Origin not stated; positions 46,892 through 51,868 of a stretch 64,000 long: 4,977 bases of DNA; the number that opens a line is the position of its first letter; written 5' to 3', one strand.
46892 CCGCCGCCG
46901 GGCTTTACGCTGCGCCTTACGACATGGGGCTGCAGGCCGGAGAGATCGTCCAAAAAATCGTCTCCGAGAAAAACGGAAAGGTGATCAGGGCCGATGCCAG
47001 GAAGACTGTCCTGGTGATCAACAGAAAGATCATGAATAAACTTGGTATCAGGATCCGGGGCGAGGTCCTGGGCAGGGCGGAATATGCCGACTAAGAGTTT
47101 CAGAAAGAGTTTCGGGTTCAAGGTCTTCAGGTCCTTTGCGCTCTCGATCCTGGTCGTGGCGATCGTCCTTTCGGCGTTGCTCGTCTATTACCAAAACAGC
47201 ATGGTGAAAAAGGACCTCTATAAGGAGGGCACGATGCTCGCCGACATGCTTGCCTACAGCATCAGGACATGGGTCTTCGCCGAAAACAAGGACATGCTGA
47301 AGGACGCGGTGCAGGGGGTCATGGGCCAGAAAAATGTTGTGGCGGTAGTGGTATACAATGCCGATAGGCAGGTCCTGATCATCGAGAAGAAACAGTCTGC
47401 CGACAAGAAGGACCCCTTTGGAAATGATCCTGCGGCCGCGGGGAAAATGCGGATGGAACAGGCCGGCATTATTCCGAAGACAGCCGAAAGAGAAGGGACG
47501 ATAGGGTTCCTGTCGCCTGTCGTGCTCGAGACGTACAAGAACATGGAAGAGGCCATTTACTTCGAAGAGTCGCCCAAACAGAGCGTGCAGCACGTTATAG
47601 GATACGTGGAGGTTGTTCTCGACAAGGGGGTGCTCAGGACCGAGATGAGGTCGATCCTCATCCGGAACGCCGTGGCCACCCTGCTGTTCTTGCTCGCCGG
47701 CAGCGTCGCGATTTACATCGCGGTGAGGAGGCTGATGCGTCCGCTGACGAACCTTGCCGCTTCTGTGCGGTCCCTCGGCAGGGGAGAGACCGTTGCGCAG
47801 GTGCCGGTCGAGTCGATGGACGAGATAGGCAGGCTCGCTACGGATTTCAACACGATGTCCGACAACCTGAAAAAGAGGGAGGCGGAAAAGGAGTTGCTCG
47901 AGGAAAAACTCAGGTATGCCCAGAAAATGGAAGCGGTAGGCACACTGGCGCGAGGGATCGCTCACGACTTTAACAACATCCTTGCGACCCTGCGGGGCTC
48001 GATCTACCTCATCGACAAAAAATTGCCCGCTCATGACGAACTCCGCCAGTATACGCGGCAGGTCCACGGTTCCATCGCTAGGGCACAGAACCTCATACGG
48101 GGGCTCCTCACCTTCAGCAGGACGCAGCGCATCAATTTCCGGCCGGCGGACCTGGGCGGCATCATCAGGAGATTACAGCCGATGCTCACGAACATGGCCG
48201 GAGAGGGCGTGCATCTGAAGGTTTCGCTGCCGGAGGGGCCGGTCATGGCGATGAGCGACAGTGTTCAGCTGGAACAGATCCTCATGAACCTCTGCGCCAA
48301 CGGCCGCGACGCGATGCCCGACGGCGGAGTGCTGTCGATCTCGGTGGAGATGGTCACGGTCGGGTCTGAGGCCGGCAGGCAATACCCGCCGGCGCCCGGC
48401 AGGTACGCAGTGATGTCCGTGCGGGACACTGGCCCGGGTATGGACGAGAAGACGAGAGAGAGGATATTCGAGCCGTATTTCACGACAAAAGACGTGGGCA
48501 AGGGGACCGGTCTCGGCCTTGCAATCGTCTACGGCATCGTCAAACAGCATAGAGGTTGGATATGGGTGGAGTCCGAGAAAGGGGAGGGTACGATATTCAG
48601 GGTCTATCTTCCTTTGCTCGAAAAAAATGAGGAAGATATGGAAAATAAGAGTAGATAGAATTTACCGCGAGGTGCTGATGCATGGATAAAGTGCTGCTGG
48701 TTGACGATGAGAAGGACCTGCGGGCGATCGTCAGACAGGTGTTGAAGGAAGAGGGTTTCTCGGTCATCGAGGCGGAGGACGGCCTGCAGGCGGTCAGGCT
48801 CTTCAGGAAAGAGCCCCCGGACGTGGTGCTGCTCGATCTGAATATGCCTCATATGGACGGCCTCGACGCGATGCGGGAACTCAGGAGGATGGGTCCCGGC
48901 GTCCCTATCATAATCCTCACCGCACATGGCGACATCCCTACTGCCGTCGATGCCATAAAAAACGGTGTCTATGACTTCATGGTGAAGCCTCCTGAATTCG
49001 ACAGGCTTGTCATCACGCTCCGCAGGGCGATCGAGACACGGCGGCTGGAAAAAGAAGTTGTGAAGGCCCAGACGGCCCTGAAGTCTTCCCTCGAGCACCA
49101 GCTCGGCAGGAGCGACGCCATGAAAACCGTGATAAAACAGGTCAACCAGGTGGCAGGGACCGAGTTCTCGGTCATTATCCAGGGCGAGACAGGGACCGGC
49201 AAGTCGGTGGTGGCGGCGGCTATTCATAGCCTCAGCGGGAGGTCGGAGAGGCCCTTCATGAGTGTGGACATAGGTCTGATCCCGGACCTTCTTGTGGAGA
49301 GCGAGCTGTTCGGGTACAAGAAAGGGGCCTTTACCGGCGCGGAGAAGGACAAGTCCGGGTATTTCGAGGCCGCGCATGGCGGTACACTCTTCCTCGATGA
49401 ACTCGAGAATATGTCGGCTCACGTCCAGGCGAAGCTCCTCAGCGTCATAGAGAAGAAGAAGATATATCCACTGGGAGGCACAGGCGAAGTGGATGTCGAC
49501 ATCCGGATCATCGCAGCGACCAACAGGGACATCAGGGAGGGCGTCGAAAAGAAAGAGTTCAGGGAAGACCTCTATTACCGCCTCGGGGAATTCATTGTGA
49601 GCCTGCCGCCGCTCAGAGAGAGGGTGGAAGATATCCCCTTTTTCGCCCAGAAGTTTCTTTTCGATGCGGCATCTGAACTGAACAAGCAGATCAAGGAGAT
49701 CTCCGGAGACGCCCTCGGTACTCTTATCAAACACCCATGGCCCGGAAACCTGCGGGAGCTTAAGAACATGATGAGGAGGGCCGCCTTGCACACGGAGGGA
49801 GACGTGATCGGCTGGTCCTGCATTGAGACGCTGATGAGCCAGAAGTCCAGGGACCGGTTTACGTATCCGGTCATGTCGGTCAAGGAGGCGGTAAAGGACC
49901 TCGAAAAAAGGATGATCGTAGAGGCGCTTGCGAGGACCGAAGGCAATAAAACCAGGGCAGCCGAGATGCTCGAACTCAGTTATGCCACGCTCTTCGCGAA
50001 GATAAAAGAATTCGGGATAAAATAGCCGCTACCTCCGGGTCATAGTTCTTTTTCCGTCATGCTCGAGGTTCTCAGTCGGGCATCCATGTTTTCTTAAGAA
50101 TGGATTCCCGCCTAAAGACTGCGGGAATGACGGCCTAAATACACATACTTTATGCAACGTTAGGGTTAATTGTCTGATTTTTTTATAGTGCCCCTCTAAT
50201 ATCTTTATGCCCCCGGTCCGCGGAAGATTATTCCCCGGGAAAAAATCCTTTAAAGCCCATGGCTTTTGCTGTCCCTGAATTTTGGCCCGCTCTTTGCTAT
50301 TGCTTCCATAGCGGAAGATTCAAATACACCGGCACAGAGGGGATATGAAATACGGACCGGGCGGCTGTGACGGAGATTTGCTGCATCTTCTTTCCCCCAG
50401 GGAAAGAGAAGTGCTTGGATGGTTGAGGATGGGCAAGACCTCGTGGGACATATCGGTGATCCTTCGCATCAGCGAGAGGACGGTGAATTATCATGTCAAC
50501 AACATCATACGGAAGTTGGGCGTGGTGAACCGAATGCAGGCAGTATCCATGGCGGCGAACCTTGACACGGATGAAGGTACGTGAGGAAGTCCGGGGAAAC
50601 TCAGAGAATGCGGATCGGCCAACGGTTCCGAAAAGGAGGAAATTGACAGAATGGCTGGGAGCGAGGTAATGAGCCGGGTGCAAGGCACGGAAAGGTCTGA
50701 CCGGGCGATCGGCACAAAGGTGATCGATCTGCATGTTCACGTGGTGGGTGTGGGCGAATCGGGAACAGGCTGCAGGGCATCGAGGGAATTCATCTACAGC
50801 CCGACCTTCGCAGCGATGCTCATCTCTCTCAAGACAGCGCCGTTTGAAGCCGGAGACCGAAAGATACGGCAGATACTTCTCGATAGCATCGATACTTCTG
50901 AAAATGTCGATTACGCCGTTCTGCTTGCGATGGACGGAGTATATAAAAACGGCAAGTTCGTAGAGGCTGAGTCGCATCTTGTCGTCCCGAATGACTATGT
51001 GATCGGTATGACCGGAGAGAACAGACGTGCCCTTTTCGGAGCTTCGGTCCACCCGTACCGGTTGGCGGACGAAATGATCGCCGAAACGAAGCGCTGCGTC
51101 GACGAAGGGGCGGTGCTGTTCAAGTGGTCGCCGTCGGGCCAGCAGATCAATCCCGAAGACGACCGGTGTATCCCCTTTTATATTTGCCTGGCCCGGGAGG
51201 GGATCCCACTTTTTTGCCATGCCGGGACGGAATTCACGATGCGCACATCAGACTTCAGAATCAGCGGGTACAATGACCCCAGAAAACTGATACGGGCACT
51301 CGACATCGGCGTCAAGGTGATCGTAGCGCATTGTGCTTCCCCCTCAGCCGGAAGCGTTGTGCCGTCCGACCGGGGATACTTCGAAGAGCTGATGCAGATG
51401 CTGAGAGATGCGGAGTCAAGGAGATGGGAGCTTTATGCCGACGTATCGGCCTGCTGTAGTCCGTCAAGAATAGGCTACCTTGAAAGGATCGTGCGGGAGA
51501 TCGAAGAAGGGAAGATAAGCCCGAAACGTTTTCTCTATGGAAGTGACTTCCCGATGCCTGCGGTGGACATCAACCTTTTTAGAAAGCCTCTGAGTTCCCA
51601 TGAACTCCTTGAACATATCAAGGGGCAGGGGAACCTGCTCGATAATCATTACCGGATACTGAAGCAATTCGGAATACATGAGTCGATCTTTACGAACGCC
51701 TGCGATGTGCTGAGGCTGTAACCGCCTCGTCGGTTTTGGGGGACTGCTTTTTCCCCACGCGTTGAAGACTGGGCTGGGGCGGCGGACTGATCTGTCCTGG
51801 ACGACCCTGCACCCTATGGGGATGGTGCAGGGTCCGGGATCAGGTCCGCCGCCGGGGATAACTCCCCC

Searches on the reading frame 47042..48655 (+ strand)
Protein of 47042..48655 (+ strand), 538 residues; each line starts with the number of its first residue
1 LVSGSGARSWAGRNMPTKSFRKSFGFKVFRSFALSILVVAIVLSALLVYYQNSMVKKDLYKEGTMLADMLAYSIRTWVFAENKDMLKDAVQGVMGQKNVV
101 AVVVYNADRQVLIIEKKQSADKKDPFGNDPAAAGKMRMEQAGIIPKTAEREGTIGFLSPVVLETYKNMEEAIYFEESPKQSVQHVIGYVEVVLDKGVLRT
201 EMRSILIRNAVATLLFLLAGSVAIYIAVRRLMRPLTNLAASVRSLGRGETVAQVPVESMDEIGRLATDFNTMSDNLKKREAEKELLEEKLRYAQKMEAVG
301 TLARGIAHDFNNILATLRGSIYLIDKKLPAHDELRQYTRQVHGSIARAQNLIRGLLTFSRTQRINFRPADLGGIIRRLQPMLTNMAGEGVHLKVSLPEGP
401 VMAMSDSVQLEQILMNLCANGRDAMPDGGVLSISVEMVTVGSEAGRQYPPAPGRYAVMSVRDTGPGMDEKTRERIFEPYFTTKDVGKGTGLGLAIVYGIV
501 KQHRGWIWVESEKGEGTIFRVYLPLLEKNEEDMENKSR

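Call 5: search_protein_families(library=ncbifam, proteins=[window:47042-48655:+], max_evalue=0.01)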
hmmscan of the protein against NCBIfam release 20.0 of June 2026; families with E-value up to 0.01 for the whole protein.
window:47042-48655:+ (538 aa): 89 families (the best 25 are shown)
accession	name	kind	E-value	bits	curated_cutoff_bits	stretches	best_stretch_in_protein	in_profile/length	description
NF010411.0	PRK13837.1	equivalog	1.1e-75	255.2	647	1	239-532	391-682/828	two-component system VirA-like sensor kinase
NF046020.1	HisKinCckABruc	equivalog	1.6e-72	244.7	1000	1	281-534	462-716/868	cell cycle histidine kinase CckA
NF010076.0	PRK13557.1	subfamily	2.5e-61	207.7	631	1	260-535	129-404/540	histidine kinase famiy protein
NF046026.1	HisKinCckACaul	equivalog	1.4e-60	205.2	1000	1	283-532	286-539/678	cell cycle histidine kinase CckA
NF008468.0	PRK11360.1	equivalog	3.4e-49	167.8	646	1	282-531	379-614/616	two-component system sensor histidine kinase AtoS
NF007688.0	PRK10364.1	equivalog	1e-41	143.2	479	1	280-530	221-456/460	two-component system sensor histidine kinase ZraS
NF052574.1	HisKinEspCMyxo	equivalog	8.7e-36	123.4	1200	1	284-532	402-644/785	serine histidine kinase EspC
NF047466.1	hybrid_RR_LvrB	exception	3.8e-34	118.5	500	1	275-525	128-376/377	hybrid histidine kinase/response regulator LvrB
NF052573.1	HisKinEspAMyxo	equivalog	6.3e-34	117.1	1400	1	280-531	365-617/755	serine histidine kinase EspA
NF046044.1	PnpS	equivalog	7.5e-30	104.2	400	1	331-524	203-390/390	two-component system histidine kinase PnpS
NF033092.0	HK_WalK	equivalog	1e-29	103.6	725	2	373-524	455-593/594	cell wall metabolism sensor histidine kinase WalK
NF053867.1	SprKinKinDBac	equivalog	3.8e-29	101.5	775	1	277-526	267-498/500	sporulation kinase KinD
NF040691.1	MtrAB_MtrB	equivalog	2.2e-27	96.3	450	1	184-526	167-493/507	MtrAB system histidine kinase MtrB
NF047496.1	HK_LIC11548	equivalog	3.4e-27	95.5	750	1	185-525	256-589/589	LIC_11548 family sensor histidine kinase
NF008293.1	PRK11073.1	equivalog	1.1e-25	90.7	240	1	275-525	107-347/349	nitrogen regulation protein NR(II)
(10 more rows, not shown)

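Call 34: search_protein_families(library=pfam, proteins=[window:47042-48655:+], max_evalue=0.001)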
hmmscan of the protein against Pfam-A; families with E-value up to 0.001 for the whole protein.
window:47042-48655:+ (538 aa): 4 families
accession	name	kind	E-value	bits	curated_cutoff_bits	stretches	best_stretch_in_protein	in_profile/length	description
PF02518.31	HATPase_c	-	6.1e-25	88.3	26.4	1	406-525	2-109/111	Histidine kinase-, DNA gyrase B-, and HSP90-like ATPase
PF00672.30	HAMP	-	1.2e-11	45.2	25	1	228-277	3-52/53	HAMP domain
PF00512.31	HisKA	-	3.9e-09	36.9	26.9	1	300-362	3-64/66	His Kinase A (phospho-acceptor) domain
PF09984.15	sCache_4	-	6.9e-06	26.4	22.1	1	56-197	8-136/145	Single cache domain 4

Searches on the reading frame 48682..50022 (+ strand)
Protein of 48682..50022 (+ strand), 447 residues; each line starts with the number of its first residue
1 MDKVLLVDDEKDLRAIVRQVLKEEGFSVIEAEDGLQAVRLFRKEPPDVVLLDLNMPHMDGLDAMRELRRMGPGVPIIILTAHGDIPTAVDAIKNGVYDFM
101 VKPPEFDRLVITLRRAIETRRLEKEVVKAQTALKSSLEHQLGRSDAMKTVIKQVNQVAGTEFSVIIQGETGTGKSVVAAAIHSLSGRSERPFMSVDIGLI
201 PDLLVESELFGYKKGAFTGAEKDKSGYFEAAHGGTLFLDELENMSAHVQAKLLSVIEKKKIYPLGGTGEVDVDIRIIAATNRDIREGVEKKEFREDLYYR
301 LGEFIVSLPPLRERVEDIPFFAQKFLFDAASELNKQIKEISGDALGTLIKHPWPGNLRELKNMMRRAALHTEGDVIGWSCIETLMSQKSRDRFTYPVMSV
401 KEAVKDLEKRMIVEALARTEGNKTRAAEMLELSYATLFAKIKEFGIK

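Call 5: search_protein_families(library=ncbifam, proteins=[window:48682-50022:+], max_evalue=0.01)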
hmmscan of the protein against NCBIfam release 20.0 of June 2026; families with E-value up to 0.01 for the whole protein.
window:48682-50022:+ (447 aa): 126 families (the best 25 are shown)
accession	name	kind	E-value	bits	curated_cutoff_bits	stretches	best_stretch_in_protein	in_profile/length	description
NF008469.0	PRK11361.1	equivalog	1.4e-125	419.7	714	1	2-447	5-457/461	acetoacetate metabolism transcriptional regulator AtoC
TIGR02915.1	PEP_resp_reg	equivalog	6.4e-117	391.1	502.6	1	4-447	1-445/445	PEP-CTERM-box response regulator transcription factor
TIGR01818.1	ntrC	equivalog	8.8e-116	387.4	558.6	1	4-443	1-462/463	nitrogen regulation protein NR(I)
NF011695.0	PRK15115.1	equivalog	1.3e-108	363.7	763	1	3-430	8-422/445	two-component system response regulator GlrR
NF051870.1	NAssimRespRegNtrX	equivalog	2.9e-103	346.2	600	1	2-446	2-452/452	nitrogen assimilation response regulator NtrX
NF041946.1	LuxO_transreg_Vib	equivalog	6.2e-103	345.1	800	1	7-444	2-460/463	quorum-sensing sigma-54 dependent transcriptional regulator LuxO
NF007689.0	PRK10365.1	equivalog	1.2e-101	340.7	760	1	4-441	8-439/441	sigma-54-dependent response regulator transcription factor ZraR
NF008176.1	PRK10923.1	equivalog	4e-100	335.6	620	2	3-371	5-371/469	nitrogen regulation protein NR(I)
NF041552.1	TF_PrdR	equivalog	2.2e-96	323.5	795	1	110-444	241-576/577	sigma-54 dependent transcriptional regulator PrdR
NF050807.1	TransRegFlbDCaul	equivalog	4.1e-90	302.8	750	1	19-444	18-438/454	sigma-54-dependent transcriptional regulator FlbD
NF049963.1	RespRegFlgRCampy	domain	2.9e-89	299.9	750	1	5-444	4-427/429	fla regulon two-component system response regulator FlgR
NF003451.0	PRK05022.1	equivalog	1.8e-86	290.9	476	1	119-447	165-511/512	nitric oxide reductase transcriptional regulator NorR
NF038308.1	RNA_repair_RtcR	equivalog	4.9e-85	286.4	650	1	119-433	164-500/530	RNA repair transcriptional activator RtcR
TIGR01817.1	nifA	equivalog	2.7e-84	283.9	528.85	1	121-411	179-468/534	nif-specific transcriptional activator NifA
TIGR02974.1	phageshock_pspF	equivalog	9.2e-80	268.4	443.55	2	141-372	2-234/336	phage shock protein operon transcriptional activator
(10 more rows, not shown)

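Call 34: search_protein_families(library=pfam, proteins=[window:48682-50022:+], max_evalue=0.001)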
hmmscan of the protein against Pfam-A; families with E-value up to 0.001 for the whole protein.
window:48682-50022:+ (447 aa): 10 families
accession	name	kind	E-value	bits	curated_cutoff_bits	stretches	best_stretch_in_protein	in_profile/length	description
PF00158.32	Sigma54_activat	-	1.1e-64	217.5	20.2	1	142-304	3-165/168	Sigma-54 interaction domain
PF00072.30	Response_reg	-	1.4e-33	115.8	30.2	1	4-112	1-109/111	Response regulator receiver domain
PF25601.1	AAA_lid_14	-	3.1e-20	72.2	27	1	312-390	1-79/87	AAA+ ATPase lid domain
PF14532.12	Sigma54_activ_2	-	7.4e-20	72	25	1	141-311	1-138/138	Sigma-54 interaction domain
PF02954.25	HTH_8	-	3e-12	46.5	22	1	404-444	2-42/42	Bacterial regulatory protein, Fis family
PF07728.20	AAA_5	-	2.3e-10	41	22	1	164-293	2-131/139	AAA domain (dynein-related subfamily)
PF07724.20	AAA_2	-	1.3e-06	29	27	1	162-291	4-134/166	AAA domain (Cdc48 subfamily)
PF01078.27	Mg_chelatase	-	1.4e-06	28.3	20.3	0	219-263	93-137/207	Magnesium chelatase, subunit ChlI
PF00004.35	AAA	-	1.7e-05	25.7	21.2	1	165-282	2-110/131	ATPase family associated with various cellular activities (AAA)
PF13191.12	AAA_16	-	0.00084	20.3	32.6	0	142-187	4-51/167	AAA ATPase domain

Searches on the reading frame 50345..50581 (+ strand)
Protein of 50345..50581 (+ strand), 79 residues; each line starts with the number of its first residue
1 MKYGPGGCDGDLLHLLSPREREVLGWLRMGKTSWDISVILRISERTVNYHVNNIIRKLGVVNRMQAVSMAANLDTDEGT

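Call 64: search_protein_families(library=pfam, proteins=[window:50345-50581:+], max_evalue=0.001)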
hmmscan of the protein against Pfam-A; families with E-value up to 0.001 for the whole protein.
window:50345-50581:+ (79 aa): 2 families
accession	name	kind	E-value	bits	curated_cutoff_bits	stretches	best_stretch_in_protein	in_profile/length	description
PF00196.25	GerE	-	1.9e-22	79.1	23.5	1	15-70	2-57/57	Bacterial regulatory proteins, luxR family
PF08281.18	Sigma70_r4_2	-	0.00032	20.7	25.7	1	11-58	6-54/54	Sigma-70, region 4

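Call 86: search_protein_families(library=ncbifam, proteins=[window:50345-50581:+], max_evalue=0.00001)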
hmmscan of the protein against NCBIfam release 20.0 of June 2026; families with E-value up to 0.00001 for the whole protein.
window:50345-50581:+ (79 aa): 14 families
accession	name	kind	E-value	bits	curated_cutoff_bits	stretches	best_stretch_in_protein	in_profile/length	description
TIGR03020.2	EpsA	equivalog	6.1e-19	68.6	170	1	12-70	187-245/247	XrtB/PEP-CTERM-associated transcriptional regulator EpsA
TIGR03541.1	reg_near_HchA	equivalog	2.7e-13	50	215.6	1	14-71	170-227/232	PA1136 family autoinducer-binding transcriptional regulator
NF007505.1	PRK10100.1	equivalog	4.1e-13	49.5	250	1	15-71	144-200/204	biofilm master transcriptional regulator CsgD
NF007561.1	PRK10188.1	equivalog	8.3e-13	48.2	350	1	16-72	180-236/240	quorum-sensing transcriptional regulator SdiA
NF047785.1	respo_reg_MadR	equivalog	4.2e-12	45.9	300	1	16-72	149-205/209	MadR family response regulator transcription factor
NF052366.1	photon_PedR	equivalog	1.5e-09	37.9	120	1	15-70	2-57/74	photosynthetic electron transport-dependent transcriptional regulator PedR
NF047402.1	TransRegVisN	equivalog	1.1e-08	34.6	250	1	16-70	186-240/246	transcriptional regulator VisN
NF007708.0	PRK10403.1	equivalog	2.8e-08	33.5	343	1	11-67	149-205/215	nitrate/nitrite response regulator protein NarP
NF011896.0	PRK15369.1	equivalog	5.7e-08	32.6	242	1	14-73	148-207/211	two component system response regulator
NF052445.1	RespRegMctR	equivalog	7.7e-08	32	300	1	15-67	144-196/205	two-component system response regulator MctR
NF038181.1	reg_ATPase_IniR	equivalog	4.8e-07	28.5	750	1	16-70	767-821/827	isoniazid response ATPase/transcriptional regulator IniR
NF003420.0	PRK04841.1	equivalog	6.6e-07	27.7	537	1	16-73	839-896/903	HTH-type transcriptional regulator MalT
NF007935.0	PRK10651.1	equivalog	4.1e-06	26.1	250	1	15-68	155-208/216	two-component system response regulator NarL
NF041830.1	RR_TF_ErdR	exception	4.9e-06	26.4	390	1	14-74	149-209/213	response regulator transcription factor ErdR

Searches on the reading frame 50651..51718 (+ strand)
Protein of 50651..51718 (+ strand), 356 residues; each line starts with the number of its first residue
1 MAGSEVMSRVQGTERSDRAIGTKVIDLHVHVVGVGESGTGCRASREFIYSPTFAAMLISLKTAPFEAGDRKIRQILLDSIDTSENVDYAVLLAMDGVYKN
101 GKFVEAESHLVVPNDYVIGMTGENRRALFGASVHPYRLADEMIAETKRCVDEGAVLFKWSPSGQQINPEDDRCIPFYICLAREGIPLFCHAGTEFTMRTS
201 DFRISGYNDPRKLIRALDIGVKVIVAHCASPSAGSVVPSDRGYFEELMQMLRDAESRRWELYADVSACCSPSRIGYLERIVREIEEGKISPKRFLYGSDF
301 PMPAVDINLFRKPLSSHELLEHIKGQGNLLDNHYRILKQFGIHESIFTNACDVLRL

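Call 8: search_protein_families(library=pfam, proteins=[window:50651-51718:+], max_evalue=0.01)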
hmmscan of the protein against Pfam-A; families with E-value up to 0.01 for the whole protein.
window:50651-51718:+ (356 aa): 1 family
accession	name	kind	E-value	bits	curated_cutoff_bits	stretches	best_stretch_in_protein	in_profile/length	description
PF04909.20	Amidohydro_2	-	8.4e-12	45.9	26.4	1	87-312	39-259/289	Amidohydrolase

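Call 86: search_protein_families(library=ncbifam, proteins=[window:50669-51718:+], max_evalue=0.00001)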
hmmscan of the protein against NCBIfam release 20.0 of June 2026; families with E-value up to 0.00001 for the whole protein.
window:50669-51718:+ (350 aa): 0 families
